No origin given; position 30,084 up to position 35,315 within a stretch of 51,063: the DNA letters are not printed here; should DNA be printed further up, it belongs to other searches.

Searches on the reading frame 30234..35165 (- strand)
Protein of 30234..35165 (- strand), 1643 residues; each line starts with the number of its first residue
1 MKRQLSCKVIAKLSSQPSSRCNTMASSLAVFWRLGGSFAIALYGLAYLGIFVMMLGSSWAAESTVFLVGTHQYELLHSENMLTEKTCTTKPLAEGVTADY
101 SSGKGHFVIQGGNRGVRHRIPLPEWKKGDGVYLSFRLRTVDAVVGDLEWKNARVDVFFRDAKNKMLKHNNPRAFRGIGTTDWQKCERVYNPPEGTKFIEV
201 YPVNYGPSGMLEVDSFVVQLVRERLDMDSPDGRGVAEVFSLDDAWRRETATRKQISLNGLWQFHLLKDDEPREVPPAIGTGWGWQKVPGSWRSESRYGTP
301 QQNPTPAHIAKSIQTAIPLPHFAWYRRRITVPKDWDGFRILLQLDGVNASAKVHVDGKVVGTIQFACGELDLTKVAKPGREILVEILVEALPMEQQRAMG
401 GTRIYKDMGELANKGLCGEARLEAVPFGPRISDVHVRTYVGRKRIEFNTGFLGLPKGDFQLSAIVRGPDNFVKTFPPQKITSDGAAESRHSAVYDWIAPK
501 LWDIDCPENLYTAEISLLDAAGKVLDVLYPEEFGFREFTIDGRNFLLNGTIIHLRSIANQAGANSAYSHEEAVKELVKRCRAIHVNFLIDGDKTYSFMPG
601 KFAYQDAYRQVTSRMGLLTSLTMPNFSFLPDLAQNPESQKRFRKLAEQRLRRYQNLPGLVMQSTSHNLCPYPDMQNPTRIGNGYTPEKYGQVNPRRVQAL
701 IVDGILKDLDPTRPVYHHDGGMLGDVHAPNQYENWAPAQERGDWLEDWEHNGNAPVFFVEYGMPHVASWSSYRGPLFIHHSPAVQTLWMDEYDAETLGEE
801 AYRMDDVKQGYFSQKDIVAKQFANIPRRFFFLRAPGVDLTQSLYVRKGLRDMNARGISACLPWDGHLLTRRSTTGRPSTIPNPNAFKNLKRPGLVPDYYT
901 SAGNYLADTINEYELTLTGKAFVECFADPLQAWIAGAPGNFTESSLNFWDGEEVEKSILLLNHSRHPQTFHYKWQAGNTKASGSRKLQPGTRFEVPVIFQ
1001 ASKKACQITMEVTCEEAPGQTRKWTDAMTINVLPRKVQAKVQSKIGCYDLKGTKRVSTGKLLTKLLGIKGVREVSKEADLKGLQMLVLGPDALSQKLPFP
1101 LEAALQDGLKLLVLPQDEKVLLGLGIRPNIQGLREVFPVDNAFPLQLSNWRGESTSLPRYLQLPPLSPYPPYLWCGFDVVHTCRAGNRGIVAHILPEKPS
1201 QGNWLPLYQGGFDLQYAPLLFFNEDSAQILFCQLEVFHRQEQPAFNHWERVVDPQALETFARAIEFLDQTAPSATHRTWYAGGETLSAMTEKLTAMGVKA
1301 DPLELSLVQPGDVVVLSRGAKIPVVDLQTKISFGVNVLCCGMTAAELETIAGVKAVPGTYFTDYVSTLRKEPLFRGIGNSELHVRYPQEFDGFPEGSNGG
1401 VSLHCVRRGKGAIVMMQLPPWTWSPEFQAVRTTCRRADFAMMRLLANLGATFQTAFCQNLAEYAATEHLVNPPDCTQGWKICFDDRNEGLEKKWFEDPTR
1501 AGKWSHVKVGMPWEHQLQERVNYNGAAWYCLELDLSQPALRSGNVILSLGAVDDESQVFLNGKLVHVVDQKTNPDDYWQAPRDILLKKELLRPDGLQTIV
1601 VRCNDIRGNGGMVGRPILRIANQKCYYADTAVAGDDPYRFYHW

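Call 69: search_protein_families(library=pfam, proteins=[window:30234-35165:-], max_evalue=0.0001)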
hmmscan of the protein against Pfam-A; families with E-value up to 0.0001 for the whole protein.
window:30234-35165:- (1643 aa): 2 families
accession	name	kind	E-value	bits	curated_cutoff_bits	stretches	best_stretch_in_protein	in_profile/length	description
PF02837.24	Glyco_hydro_2_N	-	5.8e-16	59.3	28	1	256-384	3-129/169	Glycosyl hydrolases family 2, sugar binding domain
PF22666.2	Glyco_hydro_2_N2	-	1.1e-06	29.3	27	0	324-391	51-122/167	Glycosyl hydrolase 2 galactose-binding domain-like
